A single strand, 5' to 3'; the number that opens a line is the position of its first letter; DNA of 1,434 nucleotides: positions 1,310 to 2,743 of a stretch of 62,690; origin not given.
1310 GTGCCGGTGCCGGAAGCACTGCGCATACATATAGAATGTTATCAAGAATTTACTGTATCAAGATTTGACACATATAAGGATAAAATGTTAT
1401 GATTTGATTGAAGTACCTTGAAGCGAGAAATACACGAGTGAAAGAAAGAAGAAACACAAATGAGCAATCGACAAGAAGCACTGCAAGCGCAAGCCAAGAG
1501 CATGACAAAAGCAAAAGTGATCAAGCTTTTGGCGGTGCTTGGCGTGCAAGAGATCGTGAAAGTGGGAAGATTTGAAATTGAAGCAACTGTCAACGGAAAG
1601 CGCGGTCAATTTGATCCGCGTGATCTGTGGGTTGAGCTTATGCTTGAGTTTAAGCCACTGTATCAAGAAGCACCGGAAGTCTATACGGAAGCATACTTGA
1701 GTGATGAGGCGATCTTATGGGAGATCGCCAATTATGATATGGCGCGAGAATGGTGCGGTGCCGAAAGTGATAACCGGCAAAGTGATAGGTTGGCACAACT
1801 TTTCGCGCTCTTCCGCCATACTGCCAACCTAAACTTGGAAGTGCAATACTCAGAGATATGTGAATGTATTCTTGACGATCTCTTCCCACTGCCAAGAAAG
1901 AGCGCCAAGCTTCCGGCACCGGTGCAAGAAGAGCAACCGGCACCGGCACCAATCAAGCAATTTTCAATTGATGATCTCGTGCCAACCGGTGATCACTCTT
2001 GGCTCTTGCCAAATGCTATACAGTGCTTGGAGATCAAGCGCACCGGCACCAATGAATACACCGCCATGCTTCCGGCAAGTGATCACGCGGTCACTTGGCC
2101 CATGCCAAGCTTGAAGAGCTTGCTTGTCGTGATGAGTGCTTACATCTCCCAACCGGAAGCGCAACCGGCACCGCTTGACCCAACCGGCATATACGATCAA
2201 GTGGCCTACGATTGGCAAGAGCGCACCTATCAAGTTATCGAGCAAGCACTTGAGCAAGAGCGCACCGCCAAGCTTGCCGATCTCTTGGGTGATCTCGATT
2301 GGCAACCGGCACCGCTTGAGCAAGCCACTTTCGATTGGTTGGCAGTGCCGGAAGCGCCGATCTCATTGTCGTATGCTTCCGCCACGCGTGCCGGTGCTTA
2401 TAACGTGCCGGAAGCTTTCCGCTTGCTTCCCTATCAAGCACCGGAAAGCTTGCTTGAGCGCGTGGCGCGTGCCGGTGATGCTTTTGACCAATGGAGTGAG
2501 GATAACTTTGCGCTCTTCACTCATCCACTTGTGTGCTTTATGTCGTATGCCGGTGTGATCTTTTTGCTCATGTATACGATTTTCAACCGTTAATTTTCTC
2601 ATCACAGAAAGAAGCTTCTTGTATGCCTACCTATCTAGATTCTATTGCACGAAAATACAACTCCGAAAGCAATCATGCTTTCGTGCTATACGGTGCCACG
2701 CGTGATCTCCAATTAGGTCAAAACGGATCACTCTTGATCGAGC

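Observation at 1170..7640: AAGCTT is piled up in a 6.5-kb island and apparently absent from the other 56 kb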

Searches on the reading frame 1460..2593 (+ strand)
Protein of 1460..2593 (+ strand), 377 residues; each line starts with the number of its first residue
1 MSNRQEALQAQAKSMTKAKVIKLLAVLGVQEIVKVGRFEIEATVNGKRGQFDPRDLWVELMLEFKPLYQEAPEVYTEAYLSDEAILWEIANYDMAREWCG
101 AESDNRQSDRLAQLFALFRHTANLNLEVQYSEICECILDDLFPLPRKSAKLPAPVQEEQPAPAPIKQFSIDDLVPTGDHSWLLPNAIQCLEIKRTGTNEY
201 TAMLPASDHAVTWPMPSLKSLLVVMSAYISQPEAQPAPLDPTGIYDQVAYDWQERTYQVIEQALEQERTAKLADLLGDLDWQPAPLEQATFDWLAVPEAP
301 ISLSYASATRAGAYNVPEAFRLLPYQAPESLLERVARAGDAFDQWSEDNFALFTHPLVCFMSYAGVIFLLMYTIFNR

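Call 18: search_protein_families(library=pfam, proteins=[window:1460-2593:+], max_evalue=0.01)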
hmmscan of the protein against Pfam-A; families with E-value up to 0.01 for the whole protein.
window:1460-2593:+ (377 aa): 0 families

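Call 19: search_protein_families(library=phrogs, proteins=[window:1460-2593:+], max_evalue=0.01)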
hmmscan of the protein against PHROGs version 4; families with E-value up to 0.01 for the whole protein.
window:1460-2593:+ (377 aa): 0 families

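Call 69: search_solved_structures(query=window:1460-2593:+, max_evalue=1)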
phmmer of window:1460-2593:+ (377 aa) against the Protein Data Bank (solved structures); distinct sequences matched with E-value up to 1: 0.

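Call 70: search_protein_families(library=padloc, proteins=[window:1460-2593:+], max_evalue=0.01)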
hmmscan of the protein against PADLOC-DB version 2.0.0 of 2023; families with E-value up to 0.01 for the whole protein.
window:1460-2593:+ (377 aa): 0 families
